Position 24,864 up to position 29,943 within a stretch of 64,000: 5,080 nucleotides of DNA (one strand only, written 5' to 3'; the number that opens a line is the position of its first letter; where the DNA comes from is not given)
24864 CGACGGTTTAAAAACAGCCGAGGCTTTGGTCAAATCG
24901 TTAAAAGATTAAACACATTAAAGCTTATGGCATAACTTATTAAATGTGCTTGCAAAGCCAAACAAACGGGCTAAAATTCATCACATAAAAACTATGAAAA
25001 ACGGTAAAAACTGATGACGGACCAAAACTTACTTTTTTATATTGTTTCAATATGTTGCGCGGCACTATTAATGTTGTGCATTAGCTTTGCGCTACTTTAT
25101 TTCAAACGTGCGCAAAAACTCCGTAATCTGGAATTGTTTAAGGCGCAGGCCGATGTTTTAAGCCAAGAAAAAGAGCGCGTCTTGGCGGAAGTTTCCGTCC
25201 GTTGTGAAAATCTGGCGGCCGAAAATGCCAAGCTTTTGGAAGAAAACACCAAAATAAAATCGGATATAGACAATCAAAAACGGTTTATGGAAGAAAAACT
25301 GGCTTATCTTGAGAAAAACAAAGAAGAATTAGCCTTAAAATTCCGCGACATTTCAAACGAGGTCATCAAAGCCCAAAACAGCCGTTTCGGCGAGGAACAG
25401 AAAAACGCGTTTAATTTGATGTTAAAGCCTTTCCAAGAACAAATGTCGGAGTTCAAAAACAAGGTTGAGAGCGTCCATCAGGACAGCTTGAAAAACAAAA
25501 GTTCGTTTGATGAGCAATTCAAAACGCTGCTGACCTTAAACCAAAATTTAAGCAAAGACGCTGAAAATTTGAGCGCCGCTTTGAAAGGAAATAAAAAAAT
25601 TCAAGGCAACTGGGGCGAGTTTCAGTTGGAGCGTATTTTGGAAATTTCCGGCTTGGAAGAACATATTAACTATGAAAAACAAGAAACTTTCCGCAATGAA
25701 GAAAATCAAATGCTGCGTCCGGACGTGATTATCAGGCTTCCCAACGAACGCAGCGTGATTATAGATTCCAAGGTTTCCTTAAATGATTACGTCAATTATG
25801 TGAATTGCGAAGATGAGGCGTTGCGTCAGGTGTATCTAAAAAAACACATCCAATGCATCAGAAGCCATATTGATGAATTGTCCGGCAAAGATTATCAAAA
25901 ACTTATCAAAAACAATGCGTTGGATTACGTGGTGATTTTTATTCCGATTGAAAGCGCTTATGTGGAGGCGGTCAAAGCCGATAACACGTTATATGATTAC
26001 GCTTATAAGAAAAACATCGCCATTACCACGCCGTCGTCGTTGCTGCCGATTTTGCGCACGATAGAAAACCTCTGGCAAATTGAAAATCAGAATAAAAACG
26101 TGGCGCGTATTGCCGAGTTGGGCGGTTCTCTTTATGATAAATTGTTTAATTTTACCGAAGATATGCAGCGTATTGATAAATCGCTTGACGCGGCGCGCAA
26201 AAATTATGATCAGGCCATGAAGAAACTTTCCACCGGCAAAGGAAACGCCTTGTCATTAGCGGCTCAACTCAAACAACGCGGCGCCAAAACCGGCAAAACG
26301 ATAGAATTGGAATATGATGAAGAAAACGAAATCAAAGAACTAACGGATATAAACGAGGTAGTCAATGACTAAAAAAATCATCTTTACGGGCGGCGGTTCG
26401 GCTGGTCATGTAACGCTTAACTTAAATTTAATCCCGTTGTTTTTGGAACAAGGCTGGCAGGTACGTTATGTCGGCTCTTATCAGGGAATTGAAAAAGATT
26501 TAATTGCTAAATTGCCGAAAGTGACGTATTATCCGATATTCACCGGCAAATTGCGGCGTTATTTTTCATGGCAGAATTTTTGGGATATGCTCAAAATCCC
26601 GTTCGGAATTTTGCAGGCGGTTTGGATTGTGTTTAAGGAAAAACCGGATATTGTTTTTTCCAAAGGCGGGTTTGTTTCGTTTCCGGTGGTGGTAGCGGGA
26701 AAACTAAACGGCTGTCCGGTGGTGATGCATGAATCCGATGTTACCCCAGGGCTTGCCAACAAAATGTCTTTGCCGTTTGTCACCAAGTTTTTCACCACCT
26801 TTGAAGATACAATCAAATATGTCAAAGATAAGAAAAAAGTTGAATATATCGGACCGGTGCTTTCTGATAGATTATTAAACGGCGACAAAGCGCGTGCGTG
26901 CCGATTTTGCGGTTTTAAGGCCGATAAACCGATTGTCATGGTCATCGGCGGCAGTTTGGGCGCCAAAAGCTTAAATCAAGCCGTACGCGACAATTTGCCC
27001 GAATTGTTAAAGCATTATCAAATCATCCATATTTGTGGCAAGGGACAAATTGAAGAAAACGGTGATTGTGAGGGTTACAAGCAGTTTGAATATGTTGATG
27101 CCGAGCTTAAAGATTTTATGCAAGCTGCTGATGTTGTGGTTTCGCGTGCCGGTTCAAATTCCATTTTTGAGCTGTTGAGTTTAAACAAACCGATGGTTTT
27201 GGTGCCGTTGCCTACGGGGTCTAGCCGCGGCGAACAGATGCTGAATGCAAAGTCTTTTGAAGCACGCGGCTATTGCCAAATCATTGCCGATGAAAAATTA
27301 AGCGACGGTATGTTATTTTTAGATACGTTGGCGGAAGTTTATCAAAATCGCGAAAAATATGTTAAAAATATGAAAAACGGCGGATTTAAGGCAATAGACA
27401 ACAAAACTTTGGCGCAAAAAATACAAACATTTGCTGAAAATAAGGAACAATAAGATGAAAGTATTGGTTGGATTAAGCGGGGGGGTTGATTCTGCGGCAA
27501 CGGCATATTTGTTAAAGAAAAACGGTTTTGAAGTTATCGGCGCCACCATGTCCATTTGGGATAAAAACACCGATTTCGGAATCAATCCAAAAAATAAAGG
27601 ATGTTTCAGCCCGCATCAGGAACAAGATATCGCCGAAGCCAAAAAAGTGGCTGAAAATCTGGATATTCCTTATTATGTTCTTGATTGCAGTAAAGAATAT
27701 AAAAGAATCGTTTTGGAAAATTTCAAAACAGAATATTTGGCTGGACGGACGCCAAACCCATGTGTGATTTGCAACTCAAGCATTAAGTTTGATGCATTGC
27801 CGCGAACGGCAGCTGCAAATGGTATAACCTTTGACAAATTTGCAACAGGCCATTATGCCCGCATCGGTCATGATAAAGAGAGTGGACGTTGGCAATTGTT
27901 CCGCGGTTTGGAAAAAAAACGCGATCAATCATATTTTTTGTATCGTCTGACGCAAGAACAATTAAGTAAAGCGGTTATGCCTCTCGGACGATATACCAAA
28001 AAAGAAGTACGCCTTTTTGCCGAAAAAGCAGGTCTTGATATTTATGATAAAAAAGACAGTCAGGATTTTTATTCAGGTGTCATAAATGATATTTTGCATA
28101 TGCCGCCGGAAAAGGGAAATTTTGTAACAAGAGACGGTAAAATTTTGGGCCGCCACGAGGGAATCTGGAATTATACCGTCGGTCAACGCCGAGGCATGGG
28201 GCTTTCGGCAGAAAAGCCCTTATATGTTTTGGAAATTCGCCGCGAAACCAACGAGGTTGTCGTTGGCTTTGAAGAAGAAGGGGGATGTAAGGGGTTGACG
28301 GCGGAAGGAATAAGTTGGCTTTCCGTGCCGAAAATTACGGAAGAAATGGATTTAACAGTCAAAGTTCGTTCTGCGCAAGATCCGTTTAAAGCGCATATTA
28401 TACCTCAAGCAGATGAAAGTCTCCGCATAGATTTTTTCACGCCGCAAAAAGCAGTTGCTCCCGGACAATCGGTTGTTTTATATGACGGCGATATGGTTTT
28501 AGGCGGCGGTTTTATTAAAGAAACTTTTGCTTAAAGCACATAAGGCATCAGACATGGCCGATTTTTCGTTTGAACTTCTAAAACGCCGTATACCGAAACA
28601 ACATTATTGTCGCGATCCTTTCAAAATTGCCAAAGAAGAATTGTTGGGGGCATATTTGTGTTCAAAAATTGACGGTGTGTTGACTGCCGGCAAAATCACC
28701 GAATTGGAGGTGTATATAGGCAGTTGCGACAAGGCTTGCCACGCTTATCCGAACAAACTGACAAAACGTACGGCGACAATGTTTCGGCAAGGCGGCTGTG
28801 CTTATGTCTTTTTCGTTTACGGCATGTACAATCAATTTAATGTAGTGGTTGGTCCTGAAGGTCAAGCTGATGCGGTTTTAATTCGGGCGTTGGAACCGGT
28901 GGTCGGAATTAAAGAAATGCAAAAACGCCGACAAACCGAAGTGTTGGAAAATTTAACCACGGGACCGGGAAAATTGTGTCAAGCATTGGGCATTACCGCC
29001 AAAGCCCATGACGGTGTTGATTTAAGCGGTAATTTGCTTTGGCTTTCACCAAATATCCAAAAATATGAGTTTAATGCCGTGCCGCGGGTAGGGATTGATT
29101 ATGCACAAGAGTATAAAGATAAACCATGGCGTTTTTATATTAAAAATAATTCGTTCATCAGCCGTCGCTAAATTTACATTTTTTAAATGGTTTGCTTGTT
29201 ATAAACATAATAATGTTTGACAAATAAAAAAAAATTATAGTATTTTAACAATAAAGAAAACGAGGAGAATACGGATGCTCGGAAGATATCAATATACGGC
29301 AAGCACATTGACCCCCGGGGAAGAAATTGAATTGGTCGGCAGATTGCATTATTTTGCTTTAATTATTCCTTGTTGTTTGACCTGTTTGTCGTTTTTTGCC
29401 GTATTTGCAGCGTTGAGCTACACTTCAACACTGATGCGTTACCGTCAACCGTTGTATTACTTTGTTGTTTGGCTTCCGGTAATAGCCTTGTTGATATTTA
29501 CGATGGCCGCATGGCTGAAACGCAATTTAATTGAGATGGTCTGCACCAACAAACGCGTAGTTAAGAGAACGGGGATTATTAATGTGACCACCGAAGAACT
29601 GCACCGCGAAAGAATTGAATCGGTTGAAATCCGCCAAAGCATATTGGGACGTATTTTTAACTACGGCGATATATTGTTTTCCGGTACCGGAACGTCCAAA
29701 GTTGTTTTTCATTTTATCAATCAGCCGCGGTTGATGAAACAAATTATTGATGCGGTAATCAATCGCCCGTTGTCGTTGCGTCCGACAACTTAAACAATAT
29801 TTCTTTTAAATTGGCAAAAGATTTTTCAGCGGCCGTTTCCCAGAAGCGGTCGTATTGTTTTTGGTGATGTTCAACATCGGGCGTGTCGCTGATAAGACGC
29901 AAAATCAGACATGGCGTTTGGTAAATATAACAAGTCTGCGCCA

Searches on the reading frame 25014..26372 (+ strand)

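Call 33: search_protein_families(library=pfam, proteins=[window:25014-26372:+], max_evalue=0.00001)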
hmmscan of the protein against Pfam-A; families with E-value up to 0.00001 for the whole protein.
window:25014-26372:+ (452 aa): 1 family
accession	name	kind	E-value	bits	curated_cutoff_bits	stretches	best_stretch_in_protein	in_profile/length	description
PF02646.22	RmuC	-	9.7e-99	330.6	26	1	133-428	3-290/291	RmuC family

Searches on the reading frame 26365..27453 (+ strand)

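Call 33: search_protein_families(library=pfam, proteins=[window:26365-27453:+], max_evalue=0.00001)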
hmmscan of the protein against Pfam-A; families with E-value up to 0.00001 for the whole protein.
window:26365-27453:+ (362 aa): 2 families
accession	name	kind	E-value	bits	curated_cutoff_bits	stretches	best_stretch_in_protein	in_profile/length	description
PF04101.22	Glyco_tran_28_C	-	1.7e-33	116.5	22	1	190-338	1-153/166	Glycosyltransferase family 28 C-terminal domain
PF03033.26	Glyco_transf_28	-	2.2e-30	106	26.2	1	5-143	1-138/139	Glycosyltransferase family 28 N-terminal domain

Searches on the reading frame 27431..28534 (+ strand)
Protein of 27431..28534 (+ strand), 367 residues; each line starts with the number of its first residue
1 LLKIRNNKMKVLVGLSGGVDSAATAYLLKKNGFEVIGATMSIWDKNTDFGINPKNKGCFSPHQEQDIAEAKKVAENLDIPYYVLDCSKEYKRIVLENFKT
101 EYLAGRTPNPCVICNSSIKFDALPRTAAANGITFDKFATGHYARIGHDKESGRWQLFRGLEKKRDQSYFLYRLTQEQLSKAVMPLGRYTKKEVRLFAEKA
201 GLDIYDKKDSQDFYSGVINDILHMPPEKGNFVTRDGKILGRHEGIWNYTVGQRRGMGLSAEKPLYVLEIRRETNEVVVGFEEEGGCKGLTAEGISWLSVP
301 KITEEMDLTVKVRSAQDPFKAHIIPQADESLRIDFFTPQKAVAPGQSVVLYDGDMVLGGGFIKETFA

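Call 33: search_protein_families(library=pfam, proteins=[window:27431-28534:+], max_evalue=0.00001)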
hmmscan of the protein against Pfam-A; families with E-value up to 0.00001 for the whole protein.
window:27431-28534:+ (367 aa): 4 families
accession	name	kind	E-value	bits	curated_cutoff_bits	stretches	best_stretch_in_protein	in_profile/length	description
PF03054.22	tRNA_Me_trans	-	9.2e-66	221.8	20.6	1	9-212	1-196/202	tRNA methyl transferase HUP domain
PF20258.4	tRNA_Me_trans_C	-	1.1e-21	77.3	20.6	1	287-362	2-77/77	Aminomethyltransferase beta-barrel domain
PF20259.3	tRNA_Me_trans_M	-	2.2e-20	72.4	27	1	223-279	7-65/66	tRNA methyl transferase PRC-barrel domain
PF02540.23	NAD_synthase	-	1.8e-06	27.7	21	1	7-98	17-92/242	NAD synthase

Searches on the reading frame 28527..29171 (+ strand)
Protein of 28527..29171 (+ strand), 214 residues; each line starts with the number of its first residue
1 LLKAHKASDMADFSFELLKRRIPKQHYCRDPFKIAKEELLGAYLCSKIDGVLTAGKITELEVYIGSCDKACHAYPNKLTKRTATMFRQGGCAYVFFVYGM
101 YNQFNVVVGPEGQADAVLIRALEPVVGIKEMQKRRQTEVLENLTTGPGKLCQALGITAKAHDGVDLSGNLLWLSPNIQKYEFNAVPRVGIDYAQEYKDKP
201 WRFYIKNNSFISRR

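Call 33: search_protein_families(library=pfam, proteins=[window:28527-29171:+], max_evalue=0.00001)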
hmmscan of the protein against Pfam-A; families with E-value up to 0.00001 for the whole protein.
window:28527-29171:+ (214 aa): 1 family
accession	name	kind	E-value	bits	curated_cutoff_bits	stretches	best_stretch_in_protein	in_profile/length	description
PF02245.21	Pur_DNA_glyco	-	1.2e-59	201.2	27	1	27-208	3-180/181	Methylpurine-DNA glycosylase (MPG)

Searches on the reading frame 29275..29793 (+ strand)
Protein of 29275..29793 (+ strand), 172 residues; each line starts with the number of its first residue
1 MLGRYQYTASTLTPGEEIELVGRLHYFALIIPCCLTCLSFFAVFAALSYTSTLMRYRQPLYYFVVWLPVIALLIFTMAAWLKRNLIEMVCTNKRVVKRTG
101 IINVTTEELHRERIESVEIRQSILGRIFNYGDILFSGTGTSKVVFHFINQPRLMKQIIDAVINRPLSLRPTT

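Call 33: search_protein_families(library=pfam, proteins=[window:29275-29793:+], max_evalue=0.00001)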
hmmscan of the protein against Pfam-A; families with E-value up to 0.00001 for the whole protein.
window:29275-29793:+ (172 aa): 1 family
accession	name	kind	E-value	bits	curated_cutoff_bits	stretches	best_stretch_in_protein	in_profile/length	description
PF03703.20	bPH_2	-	1.5e-13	51.2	22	1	89-153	7-71/78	Bacterial PH domain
